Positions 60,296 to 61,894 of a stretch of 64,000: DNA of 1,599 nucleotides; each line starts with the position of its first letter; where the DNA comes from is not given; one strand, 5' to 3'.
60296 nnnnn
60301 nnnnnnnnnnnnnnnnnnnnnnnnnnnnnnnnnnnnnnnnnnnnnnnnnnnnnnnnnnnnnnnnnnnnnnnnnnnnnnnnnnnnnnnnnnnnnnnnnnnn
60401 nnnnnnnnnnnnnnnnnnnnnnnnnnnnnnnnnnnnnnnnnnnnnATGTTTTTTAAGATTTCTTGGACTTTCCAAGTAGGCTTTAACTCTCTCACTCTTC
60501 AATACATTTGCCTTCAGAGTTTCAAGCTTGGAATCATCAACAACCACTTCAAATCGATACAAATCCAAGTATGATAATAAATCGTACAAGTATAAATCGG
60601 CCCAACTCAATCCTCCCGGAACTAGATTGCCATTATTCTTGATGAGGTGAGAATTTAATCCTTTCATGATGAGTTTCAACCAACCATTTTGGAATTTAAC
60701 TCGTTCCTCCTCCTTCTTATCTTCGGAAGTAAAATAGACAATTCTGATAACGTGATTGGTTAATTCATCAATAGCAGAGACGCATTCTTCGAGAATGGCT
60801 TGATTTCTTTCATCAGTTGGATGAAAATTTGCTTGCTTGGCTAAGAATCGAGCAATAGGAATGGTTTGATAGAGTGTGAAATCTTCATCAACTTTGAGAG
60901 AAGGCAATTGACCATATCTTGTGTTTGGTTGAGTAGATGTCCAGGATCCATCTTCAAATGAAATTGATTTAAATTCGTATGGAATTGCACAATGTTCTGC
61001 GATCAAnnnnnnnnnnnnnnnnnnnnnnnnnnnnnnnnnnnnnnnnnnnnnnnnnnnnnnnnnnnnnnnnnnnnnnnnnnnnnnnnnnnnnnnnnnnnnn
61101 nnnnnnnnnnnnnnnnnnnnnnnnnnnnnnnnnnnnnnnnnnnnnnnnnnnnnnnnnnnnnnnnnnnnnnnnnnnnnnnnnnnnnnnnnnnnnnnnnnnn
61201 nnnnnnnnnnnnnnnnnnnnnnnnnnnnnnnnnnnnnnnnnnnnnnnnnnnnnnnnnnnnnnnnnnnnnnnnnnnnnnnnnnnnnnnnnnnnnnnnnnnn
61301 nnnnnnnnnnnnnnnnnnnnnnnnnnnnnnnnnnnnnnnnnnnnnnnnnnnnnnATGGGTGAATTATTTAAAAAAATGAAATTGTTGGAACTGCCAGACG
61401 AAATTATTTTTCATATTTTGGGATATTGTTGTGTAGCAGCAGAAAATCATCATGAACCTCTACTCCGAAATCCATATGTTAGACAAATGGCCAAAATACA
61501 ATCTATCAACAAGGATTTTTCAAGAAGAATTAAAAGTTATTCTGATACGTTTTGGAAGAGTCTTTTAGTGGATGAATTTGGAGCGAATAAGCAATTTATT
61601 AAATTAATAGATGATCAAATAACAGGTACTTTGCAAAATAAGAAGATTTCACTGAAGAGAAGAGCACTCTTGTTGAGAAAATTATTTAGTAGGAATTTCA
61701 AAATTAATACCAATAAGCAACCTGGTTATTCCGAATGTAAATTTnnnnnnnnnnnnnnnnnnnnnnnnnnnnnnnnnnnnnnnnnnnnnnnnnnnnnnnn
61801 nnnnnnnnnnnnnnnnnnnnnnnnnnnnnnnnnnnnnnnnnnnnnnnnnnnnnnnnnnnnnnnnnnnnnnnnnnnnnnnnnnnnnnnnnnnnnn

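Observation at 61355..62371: Second, intronless copy of the F-box-Ras-CaaX architecture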

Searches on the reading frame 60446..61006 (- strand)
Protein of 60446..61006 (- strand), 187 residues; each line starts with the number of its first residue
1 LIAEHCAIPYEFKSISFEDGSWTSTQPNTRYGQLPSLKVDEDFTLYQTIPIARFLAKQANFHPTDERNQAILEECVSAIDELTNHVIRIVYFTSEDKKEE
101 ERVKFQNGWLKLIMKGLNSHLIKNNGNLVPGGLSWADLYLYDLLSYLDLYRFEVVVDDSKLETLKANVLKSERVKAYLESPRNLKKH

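Call 80: search_protein_families(library=pfam, proteins=[window:60446-61006:-], max_evalue=0.01)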
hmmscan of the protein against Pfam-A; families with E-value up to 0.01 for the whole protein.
window:60446-61006:- (187 aa): 2 families
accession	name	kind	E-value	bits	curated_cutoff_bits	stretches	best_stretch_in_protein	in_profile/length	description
PF14497.11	GST_C_3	-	9.7e-13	48.7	21.6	1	82-180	3-103/104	Glutathione S-transferase, C-terminal domain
PF00043.30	GST_C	-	0.0097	16.6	20.7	0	102-162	23-80/93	Glutathione S-transferase, C-terminal domain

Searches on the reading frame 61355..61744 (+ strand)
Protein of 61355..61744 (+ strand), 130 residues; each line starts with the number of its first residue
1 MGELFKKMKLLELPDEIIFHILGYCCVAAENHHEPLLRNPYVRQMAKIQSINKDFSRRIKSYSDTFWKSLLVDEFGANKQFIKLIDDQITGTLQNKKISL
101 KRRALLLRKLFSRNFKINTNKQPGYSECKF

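Call 24: search_solved_structures(query=A1, max_evalue=10, show_alignments=3)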
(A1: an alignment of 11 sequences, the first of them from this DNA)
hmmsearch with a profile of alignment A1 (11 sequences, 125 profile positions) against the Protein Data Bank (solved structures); distinct sequences matched with E-value up to 10: 10.
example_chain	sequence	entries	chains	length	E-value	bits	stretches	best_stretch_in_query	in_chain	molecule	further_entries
8zr9_A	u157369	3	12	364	0.1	15.7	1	59-107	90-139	CGAMP-activated phospholipase CapV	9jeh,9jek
9kej_A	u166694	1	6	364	0.1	15.7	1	59-107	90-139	CGAMP-activated phospholipase CapV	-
9o04_C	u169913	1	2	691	0.17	15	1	7-45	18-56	F-box only protein 42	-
2lem_A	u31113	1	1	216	0.21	14.7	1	24-91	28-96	Apolipoprotein A-I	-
3r2p_A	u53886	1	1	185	0.67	13.1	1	42-90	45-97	Apolipoprotein A-I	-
1av1_A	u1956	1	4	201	1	12.5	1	45-90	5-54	APOLIPOPROTEIN A-I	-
4eq2_A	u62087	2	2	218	1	12.5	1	37-70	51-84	Interferon gamma receptor 1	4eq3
3k2s_A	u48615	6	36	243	1.1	12.4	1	43-90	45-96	Apolipoprotein A-I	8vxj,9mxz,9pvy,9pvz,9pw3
7o41_A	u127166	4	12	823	2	11.6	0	58-94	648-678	TrwK protein | Type IV secretion system protein virB4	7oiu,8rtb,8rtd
7o43_A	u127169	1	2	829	2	11.5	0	58-94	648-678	TrwK protein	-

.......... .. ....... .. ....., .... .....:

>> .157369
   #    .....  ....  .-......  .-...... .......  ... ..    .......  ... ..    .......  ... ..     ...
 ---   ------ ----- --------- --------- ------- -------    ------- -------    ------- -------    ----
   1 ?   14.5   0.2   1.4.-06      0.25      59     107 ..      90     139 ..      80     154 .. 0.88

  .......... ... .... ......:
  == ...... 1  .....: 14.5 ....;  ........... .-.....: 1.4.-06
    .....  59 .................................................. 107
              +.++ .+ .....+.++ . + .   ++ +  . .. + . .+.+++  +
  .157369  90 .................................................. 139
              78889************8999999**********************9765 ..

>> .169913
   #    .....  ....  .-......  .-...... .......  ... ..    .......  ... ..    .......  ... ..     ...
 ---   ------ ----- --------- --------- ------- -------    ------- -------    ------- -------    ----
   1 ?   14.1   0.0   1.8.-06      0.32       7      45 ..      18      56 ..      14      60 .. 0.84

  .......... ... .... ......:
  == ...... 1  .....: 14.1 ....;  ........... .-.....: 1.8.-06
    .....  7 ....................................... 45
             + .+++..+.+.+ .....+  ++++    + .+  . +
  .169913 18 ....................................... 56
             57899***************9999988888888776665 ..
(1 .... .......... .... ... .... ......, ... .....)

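Call 25: find_homologous_proteins(query=A1, max_evalue=0.01)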
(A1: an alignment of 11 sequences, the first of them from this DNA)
Query A1 (11 sequences) (130 aa, profile of the alignment): 2 proteins with E <= 0.01 among 578 candidates.
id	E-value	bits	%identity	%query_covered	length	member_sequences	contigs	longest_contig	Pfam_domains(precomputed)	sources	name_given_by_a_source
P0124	9.0e-32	127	26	76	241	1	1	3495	-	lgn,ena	-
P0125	2.9e-24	103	29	52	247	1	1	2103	PF08477.20,PF00071.29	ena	-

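Call 34: search_protein_representatives(alignment_id=A2)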
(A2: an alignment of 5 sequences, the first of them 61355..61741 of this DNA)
Query: 5 sequences, 127 profile positions. Proteins with E-value up to 0.001 (for the whole library): 35; up to 1e-10: 12; up to 1e-30: 3. The best 35 are listed.
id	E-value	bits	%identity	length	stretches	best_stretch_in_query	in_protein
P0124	7.3e-43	161.9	-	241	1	3-127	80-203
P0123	1.3e-41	157.9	-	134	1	1-127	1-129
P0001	1.3e-32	128.8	-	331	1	8-126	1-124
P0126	9.9e-30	119.5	-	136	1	5-127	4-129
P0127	7.3e-28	113.4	-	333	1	7-127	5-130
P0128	8.8e-22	93.8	-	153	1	5-126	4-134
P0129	1.7e-21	92.9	-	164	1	41-127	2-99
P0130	2.9e-15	72.7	-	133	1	9-116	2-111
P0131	1.0e-14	70.9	-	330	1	1-126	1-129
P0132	5.5e-14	68.6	-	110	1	56-127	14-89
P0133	4.7e-12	62.3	-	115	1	12-106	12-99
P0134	4.0e-11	59.3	-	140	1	9-111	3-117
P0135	3.4e-10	56.3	-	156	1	9-118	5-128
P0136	5.5e-10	55.6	-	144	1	6-125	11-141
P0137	7.0e-10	55.3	-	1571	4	8-59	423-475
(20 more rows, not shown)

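Call 41: find_encoding_contigs(protein=P0127, flank=2000, max_places=2)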
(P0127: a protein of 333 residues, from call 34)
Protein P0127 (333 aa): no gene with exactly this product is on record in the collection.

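Call 46: search_protein_families(library=pfam, alignment_id=A4, max_evalue=0.1)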
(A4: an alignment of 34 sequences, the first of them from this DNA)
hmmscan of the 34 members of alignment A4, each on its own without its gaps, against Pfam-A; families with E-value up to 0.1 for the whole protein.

A. member 1, seq(127 aa): 4 families
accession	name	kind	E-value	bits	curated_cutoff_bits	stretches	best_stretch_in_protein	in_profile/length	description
PF13013.11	F-box-like_2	-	1e-05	25.9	21.6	1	3-71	15-89/107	F-box-like domain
PF01591.24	6PF2K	-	0.0099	15.7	27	1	49-95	159-201/223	6-phosphofructo-2-kinase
PF20343.3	DUF6638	-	0.033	13.5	27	1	47-105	30-88/439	Family of unknown function (DUF6638)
PF12937.12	F-box-like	-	0.087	13.1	24.3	0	11-24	2-15/47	F-box-like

B. families by the number of members that match (of 34 scanned): 27 families (the first 25 are shown)
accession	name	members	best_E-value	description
PF12937.12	F-box-like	19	3.8e-05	F-box-like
PF00646.38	F-box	5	0.01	F-box domain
PF13013.11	F-box-like_2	2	1e-05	F-box-like domain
PF06881.16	Elongin_A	2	0.00049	RNA polymerase II transcription factor SIII (Elongin) subunit A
PF09716.15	ETRAMP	2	0.0012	Malarial early transcribed membrane protein (ETRAMP)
PF09372.15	PRANC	2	0.0071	PRANC domain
PF23078.2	HTH_CHD6-9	1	0.0069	Chromodomain-helicase-DNA-binding protein 6-9, tri-helical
PF00250.24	Forkhead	1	0.0086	Forkhead domain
PF07840.17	FadR_C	1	0.0095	FadR C-terminal domain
PF01591.24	6PF2K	1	0.0099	6-phosphofructo-2-kinase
PF21693.2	SWT1_3rd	1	0.011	Transcriptional protein SWT1, C-terminal domain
PF20716.2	ATPTG10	1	0.031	ATPTG10-like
PF20343.3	DUF6638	1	0.033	Family of unknown function (DUF6638)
PF18481.7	DUF5616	1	0.039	Domain of unknown function (DUF5616)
PF16021.10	PDCD7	1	0.041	Programmed cell death protein 7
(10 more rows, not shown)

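Call 47: search_solved_structures(query=A4, max_evalue=10, show_alignments=2)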
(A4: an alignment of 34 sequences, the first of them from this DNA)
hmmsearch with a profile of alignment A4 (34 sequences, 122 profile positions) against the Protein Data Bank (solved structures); distinct sequences matched with E-value up to 10: 5.
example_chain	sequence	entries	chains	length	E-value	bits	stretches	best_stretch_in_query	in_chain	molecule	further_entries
8fjf_A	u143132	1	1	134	0.12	15.8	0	77-104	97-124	H10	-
6vcd_B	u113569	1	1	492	0.27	14.6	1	7-50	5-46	F-box/LRR-repeat protein 5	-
9o04_C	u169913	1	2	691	0.7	13.3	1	5-30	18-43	F-box only protein 42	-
6gw5_A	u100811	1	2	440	1.4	12.3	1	30-72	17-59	Putative Outer membrane protein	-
5k35_A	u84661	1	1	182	3.3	11.1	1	2-47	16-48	Ankyrin-repeat protein B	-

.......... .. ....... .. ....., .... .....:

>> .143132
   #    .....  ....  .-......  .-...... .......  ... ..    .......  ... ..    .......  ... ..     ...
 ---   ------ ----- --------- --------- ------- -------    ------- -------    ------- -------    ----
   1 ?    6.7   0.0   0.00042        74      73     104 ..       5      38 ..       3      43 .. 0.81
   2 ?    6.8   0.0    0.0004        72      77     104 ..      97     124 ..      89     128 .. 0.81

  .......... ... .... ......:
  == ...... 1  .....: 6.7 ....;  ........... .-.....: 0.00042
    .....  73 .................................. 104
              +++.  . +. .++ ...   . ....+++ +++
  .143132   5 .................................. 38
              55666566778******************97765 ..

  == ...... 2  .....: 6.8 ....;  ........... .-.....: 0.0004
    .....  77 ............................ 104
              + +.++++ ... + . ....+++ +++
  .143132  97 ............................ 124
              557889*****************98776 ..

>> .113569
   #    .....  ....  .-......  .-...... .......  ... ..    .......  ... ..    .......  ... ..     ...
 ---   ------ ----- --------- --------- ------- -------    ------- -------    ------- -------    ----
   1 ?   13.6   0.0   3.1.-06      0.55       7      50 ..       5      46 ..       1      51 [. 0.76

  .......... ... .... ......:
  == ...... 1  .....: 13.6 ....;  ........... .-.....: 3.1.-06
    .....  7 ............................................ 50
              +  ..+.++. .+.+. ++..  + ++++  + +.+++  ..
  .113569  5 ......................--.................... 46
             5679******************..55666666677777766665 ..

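Call 59: predict_structure(alignment_id=A5)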
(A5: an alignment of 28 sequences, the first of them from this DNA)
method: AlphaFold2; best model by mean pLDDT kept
length: 122 residues; sequences in the alignment: 28
mean_pLDDT: 80.1   pTM: 0.69
mean pLDDT of the five models: 80.1, 79.0, 76.0, 75.5, 75.2
residues with pLDDT >= 90: 43; 70-90: 52; 50-70: 23; < 50: 4
segments of 3 or more residues with pLDDT < 50: none
pLDDT, mean of each block of 10 residues (from residue 1): 59 92 80 75 92 92 92 81 74 73 89 70 46
secondary structure, 60 per line:
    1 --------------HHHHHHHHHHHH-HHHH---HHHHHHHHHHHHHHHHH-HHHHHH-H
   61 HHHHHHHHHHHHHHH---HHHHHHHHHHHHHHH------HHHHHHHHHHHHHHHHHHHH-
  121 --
elements in order: H15-26 H28-31 H35-51 H53-58 H60-75 H79-93 H100-119

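Call 63: fold_search(model_id=the predicted structure, library=pdb)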
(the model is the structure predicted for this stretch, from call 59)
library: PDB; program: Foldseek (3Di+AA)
matches with E <= 10: 25; with E <= 0.001: 0
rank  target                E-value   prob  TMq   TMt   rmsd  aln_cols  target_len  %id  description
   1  8d9w_K                2.2e+00  0.25  0.35  0.20   6.8        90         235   18  beta-Arf1 homodimeric interface within AP-1, Arf1, Nef, MHC-I lattice on narrow tubes (released 2023-07-05)
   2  8d9w_O                2.2e+00  0.25  0.35  0.19   6.8        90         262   18  beta-Arf1 homodimeric interface within AP-1, Arf1, Nef, MHC-I lattice on narrow tubes (released 2023-07-05)
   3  2wdr_C                2.5e+00  0.07  0.24  0.24  18.1       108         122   14  E. coli succinate:quinone oxidoreductase (SQR) with pentachlorophenol bound (released 2009-08-25)
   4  5h7c_A                2.6e+00  0.33  0.39  0.15   7.3       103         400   14  Crystal structure of a repeat protein with two Protein A-DHR14 repeat modules (released 2017-06-28)
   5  2wu2_C                2.9e+00  0.06  0.23  0.23  18.1       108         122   13  Crystal structure of the E. coli succinate:quinone oxidoreductase (SQR) SdhC His84Met mutant (released 2010-08-25)
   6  2wdq_C                3.1e+00  0.07  0.23  0.23  18.1       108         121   10  E. coli succinate:quinone oxidoreductase (SQR) with carboxin bound (released 2009-08-25)
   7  6rrc_C                3.7e+00  0.18  0.37  0.17   8.2       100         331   15  Crystal structure of the N-terminal region of human cohesin subunit STAG1 in complex with RAD21 peptide (released 2019-06-19)
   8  5h7c_C                4.1e+00  0.20  0.38  0.15   7.7       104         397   14  Crystal structure of a repeat protein with two Protein A-DHR14 repeat modules (released 2017-06-28)
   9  6qb5_D                5.7e+00  0.13  0.37  0.18   8.2       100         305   15  Crystal structure of the N-terminal region of human cohesin subunit STAG1 (released 2019-02-06)
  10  5qsu_D                6.1e+00  0.13  0.37  0.18   8.2       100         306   15  PanDDA analysis group deposition -- Crystal Structure of human STAG1 in complex with Z2856434926 (released 2019-08-21)
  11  6w2v_A                6.8e+00  0.16  0.35  0.22   3.8        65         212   18  Junction 23, DHR14-DHR18 (released 2020-04-15)
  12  2c0g_B                6.8e+00  0.05  0.22  0.14  11.0        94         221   13  Structure of PDI-related Chaperone, Wind mutant-Y53S (released 2006-08-29)
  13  7z8v_C                7.2e+00  0.03  0.20  0.05  18.6       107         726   16  CAND1-SCF-SKP2 (SKP1deldel) CAND1 engaged SCF rocked (released 2023-04-19)
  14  4nee_A                8.5e+00  0.09  0.34  0.12   7.2        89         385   13  crystal structure of AP-2 alpha/simga2 complex bound to HIV-1 Nef (released 2014-01-29)
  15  4e85_B                8.5e+00  0.07  0.33  0.11   9.5       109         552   16  crystal STRUCTURE OF HAT DOMAIN OF RNA14 (released 2012-05-02)
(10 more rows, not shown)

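Call 68: find_encoding_contigs(protein=P0124, flank=3000, max_places=1)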
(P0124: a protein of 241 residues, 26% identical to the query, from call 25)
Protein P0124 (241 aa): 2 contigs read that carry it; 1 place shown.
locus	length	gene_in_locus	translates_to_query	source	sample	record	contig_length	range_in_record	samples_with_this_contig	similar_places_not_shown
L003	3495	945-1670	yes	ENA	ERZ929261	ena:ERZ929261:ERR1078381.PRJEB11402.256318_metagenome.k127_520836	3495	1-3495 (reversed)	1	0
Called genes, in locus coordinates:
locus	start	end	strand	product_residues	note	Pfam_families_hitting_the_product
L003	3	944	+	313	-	?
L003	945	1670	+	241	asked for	-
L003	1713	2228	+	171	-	PF00071:Ras (weak)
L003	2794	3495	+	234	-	?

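Call 69: find_encoding_contigs(protein=P0126, flank=3000, max_places=1)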
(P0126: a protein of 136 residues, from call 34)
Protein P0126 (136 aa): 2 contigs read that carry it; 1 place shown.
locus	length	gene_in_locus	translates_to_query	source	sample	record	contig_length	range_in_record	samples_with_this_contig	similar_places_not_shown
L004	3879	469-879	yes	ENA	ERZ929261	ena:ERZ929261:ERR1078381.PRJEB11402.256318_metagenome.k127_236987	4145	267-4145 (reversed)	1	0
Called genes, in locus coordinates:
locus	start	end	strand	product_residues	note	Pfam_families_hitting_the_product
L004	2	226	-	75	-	?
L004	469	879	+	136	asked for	-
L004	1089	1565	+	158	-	PF00009:GTP_EFTU (weak), PF00071:Ras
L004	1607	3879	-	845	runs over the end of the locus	?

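Call 70: find_encoding_contigs(protein=P0130, flank=3000, max_places=1)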
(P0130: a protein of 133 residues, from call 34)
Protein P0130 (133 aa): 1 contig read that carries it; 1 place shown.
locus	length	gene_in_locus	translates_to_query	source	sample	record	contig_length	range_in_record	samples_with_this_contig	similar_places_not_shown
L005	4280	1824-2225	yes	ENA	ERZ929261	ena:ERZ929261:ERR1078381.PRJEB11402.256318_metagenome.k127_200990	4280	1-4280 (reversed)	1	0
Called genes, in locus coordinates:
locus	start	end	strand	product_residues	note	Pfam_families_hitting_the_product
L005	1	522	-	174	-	?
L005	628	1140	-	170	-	-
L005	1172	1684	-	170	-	-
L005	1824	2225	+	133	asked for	-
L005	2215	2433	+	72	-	PF00071:Ras (weak)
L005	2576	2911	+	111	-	-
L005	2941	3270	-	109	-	-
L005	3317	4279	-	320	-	?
